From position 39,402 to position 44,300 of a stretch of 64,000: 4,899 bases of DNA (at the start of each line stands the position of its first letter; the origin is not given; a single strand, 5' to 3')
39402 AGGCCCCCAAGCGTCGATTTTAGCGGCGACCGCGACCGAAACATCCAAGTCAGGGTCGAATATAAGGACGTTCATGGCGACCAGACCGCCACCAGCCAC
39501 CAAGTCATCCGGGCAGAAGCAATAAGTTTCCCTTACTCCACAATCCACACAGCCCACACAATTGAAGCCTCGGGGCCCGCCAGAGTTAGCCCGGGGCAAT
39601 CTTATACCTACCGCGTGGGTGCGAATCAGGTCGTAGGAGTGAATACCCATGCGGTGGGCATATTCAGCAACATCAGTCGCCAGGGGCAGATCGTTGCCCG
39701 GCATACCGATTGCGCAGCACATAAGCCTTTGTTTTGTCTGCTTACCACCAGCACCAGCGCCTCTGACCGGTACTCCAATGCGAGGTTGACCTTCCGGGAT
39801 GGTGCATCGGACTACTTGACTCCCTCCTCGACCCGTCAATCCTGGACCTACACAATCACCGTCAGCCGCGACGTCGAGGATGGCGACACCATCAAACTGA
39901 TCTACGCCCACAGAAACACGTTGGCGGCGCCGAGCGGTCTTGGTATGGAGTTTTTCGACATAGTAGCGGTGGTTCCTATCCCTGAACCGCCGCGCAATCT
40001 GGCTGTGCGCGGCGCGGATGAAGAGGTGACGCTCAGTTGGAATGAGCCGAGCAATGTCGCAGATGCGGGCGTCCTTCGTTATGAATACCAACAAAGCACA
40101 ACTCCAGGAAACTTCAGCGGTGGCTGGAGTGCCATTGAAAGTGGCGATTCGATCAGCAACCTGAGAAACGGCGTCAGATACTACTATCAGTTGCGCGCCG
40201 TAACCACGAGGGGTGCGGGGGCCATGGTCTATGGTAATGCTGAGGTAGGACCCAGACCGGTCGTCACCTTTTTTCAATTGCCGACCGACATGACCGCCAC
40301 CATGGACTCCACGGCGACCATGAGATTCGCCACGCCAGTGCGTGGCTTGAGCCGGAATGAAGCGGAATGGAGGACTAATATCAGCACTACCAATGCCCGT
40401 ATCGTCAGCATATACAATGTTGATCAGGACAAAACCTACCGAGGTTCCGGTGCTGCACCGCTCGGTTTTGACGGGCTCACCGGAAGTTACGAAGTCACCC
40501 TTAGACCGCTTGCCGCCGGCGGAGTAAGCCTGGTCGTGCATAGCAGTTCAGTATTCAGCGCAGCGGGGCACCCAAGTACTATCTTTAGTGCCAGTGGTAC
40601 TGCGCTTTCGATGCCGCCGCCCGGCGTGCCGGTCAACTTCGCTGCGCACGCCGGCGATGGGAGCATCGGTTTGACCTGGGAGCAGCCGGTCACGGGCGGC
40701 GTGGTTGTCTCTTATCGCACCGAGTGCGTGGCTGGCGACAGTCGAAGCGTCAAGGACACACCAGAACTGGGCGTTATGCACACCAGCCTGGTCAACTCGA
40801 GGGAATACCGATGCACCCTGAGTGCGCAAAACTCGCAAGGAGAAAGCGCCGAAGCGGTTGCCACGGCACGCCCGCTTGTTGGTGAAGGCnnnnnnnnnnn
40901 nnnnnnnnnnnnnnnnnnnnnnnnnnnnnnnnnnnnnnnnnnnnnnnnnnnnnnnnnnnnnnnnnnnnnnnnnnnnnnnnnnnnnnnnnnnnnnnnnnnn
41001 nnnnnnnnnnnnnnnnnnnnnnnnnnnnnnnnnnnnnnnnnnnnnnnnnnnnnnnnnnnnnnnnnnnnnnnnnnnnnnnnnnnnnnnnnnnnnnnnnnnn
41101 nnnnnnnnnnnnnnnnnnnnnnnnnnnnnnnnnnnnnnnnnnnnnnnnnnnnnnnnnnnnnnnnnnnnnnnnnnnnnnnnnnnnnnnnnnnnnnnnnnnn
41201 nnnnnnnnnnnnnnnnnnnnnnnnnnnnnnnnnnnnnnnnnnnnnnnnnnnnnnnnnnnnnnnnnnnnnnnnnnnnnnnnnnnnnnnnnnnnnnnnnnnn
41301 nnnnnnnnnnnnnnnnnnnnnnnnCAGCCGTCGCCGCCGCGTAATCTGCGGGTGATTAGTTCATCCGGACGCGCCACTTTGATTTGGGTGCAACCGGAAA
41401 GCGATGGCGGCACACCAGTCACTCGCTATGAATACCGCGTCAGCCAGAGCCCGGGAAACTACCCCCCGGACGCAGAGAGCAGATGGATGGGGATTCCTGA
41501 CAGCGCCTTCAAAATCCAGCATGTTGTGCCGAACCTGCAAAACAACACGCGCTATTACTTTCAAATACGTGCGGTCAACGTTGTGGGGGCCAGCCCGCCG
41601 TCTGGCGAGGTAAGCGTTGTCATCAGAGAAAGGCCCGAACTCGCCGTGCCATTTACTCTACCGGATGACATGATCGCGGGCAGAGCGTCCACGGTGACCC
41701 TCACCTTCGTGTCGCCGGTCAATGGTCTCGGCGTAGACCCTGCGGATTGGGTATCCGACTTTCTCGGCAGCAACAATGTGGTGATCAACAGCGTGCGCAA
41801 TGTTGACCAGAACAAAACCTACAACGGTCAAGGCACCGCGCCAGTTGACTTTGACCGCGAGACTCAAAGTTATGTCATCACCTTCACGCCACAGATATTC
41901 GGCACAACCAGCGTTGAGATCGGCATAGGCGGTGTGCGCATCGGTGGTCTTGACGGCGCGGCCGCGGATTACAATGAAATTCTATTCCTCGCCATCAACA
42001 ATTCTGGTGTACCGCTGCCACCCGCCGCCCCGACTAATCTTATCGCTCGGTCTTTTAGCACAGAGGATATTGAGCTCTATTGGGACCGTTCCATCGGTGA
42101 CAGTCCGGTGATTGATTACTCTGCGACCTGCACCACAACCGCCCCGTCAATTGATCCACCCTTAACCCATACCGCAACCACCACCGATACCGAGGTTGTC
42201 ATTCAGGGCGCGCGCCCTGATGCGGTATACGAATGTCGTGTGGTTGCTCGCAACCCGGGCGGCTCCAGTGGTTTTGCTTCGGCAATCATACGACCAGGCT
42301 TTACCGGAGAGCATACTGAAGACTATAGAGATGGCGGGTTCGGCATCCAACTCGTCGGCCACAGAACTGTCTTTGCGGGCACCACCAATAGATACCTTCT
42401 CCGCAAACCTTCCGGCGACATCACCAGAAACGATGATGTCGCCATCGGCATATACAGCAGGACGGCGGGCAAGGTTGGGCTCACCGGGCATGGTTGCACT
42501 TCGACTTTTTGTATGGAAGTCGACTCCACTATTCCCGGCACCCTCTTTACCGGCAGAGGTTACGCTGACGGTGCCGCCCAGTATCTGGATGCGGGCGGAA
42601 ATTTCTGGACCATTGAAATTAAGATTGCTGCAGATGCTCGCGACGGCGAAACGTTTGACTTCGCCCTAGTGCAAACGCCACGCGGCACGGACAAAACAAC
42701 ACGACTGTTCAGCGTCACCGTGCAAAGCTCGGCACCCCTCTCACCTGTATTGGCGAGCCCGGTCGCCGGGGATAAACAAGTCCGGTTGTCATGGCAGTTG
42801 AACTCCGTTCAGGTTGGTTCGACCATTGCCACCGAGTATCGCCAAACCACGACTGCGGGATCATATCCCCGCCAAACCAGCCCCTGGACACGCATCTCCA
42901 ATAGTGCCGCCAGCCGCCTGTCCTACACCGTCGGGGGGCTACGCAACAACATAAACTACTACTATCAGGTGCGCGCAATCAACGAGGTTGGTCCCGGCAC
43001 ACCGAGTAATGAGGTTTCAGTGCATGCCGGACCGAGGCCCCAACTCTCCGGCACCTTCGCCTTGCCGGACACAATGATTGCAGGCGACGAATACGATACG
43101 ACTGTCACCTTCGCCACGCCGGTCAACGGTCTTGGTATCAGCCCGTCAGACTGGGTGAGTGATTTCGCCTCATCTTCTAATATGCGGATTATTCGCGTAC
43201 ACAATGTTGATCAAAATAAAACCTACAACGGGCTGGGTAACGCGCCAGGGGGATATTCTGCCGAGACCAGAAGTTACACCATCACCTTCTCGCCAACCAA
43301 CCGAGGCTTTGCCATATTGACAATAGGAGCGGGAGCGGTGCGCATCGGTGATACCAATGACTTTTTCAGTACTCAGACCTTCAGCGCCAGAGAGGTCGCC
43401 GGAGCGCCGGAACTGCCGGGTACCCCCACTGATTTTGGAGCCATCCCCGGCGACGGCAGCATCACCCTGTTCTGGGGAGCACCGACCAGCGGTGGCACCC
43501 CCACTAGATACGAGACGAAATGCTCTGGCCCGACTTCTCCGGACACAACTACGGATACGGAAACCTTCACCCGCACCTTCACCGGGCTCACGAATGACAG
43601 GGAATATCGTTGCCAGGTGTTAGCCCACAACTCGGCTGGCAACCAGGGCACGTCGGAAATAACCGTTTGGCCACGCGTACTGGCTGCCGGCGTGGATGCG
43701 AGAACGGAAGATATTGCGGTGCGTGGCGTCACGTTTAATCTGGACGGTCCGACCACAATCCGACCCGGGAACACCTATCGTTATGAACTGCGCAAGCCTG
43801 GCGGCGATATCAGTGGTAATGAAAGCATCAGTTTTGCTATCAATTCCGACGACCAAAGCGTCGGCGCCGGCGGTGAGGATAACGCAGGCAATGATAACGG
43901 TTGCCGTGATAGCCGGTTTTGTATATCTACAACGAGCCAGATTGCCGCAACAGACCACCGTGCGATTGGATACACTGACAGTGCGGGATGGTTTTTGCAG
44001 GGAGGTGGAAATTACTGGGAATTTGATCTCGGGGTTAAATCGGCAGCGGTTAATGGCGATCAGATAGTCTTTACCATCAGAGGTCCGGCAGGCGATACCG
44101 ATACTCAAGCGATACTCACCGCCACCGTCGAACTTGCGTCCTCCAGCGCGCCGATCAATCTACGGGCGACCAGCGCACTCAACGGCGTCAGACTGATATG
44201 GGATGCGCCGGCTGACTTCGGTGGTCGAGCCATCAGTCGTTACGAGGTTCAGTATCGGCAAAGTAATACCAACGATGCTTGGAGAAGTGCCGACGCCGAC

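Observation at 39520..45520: Recurring ~140-150-aa Cys-containing domain with no family I can name, embedded in a 4x repeated four-domain module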

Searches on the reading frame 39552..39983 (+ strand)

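Call 32: search_protein_families(library=ncbifam, proteins=[window:39552-39983:+], max_evalue=10)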
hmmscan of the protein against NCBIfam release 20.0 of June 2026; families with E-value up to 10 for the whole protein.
window:39552-39983:+ (144 aa): 1 family
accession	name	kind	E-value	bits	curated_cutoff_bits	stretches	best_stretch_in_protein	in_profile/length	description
NF041895.1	choice_anch_V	domain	0.048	13.7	42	1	3-51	40-84/150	choice-of-anchor V domain-containing protein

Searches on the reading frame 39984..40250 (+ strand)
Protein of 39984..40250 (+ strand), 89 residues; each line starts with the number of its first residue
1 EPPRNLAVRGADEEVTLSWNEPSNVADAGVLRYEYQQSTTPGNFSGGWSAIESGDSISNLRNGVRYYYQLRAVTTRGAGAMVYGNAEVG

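Call 26: search_protein_families(library=pfam, proteins=[window:39984-40250:+], max_evalue=1)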
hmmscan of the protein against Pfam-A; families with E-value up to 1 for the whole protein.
window:39984-40250:+ (89 aa): 4 families
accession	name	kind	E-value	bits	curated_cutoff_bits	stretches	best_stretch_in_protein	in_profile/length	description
PF00041.27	fn3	-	6e-06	26.8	25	1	2-79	2-75/84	Fibronectin type III domain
PF16656.11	Pur_ac_phosph_N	-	0.0012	19.8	30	1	6-74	6-82/93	Purple acid Phosphatase, N-terminal domain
PF14292.12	SusE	-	0.0033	18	25.2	1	11-53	31-71/106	SusE outer membrane protein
PF21605.3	CRLF2-like_D2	-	0.1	13.1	27.3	1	2-72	3-69/94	Cytokine receptor-like factor 2-like, D2 domain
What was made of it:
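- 39984..40250 (+): FN3a of module 1. Pfam fn3, 26.8 bits against a cut-off of 25 (call 26).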

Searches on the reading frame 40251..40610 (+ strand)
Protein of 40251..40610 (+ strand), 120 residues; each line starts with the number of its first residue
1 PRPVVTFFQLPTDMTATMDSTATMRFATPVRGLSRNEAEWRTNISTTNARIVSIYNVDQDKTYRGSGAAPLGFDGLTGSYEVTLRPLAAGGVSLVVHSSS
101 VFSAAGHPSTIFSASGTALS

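Call 26: search_protein_families(library=pfam, proteins=[window:40251-40610:+], max_evalue=1)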
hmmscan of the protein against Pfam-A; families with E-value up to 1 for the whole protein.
window:40251-40610:+ (120 aa): 0 families
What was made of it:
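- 40251..40610 (+): Ig-like unit of module 1 (8 copies in all). It has no Pfam family. No Pfam hit (call 26).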

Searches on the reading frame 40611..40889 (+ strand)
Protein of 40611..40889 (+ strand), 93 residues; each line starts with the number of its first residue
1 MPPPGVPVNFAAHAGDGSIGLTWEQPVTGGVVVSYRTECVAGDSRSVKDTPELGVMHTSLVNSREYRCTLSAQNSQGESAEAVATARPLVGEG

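Call 26: search_protein_families(library=pfam, proteins=[window:40611-40889:+], max_evalue=1)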
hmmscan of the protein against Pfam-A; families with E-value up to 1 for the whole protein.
window:40611-40889:+ (93 aa): 2 families
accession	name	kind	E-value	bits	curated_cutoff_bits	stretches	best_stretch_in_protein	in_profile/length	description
PF00041.27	fn3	-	6.1e-07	30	25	1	8-81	4-77/84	Fibronectin type III domain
PF22368.2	ChxR_N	-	0.036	15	27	1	55-85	16-46/108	Response regulator protein ChxR, N-terminal domain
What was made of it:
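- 40611..40889 (+): FN3b of module 1, with a Cys pair (aa 671 and 700). Pfam fn3, 30 bits (call 26).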

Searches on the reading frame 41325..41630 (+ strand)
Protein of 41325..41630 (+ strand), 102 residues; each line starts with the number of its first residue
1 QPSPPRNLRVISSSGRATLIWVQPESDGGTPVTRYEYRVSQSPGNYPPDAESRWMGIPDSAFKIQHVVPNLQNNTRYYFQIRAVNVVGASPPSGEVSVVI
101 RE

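Call 26: search_protein_families(library=pfam, proteins=[window:41325-41630:+], max_evalue=1)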
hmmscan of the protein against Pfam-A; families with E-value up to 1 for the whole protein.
window:41325-41630:+ (102 aa): 7 families
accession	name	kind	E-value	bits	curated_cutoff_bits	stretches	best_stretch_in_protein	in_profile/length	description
PF00041.27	fn3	-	8.2e-12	45.6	25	1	3-98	1-83/84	Fibronectin type III domain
PF16656.11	Pur_ac_phosph_N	-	7.9e-06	26.8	30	1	13-90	11-86/93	Purple acid Phosphatase, N-terminal domain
PF24489.1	Ig_J_second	-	2.8e-05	24.5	27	1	20-90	15-84/105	Tip attachment protein J second Ig-like domain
PF25059.1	FN3_DSCAM-DSCAML_C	-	0.0029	18.4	39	1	46-90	27-71/89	DSCAM/DSCAML C-terminal Fn3-like domain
PF16655.11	PhoD_N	-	0.0065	17.4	30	1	18-90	13-82/90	PhoD-like phosphatase, N-terminal domain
PF25788.1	Ig_Rha78A_N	-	0.016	15.9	27.4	1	18-93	21-94/105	Rha78A-like, N-terminal immunoglobulin domain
PF10179.15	NDNF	-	0.084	13.4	27.3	1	65-85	90-110/127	Neuron-derived neurotrophic factor, first Fn(III) domain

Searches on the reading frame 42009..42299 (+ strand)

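Call 26: search_protein_families(library=pfam, proteins=[window:42009-42299:+], max_evalue=1)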
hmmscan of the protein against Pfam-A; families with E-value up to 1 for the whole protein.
window:42009-42299:+ (97 aa): 1 family
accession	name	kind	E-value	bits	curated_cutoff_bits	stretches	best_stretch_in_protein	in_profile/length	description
PF00041.27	fn3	-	6.6e-09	36.3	25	1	7-91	2-78/84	Fibronectin type III domain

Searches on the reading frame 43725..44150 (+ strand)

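Call 32: search_protein_families(library=ncbifam, proteins=[window:43725-44150:+], max_evalue=10)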
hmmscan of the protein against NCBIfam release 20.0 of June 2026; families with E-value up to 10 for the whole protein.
window:43725-44150:+ (142 aa): 1 family
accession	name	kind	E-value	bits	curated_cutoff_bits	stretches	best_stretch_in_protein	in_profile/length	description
NF041895.1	choice_anch_V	domain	0.016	15.3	42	1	2-29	39-66/150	choice-of-anchor V domain-containing protein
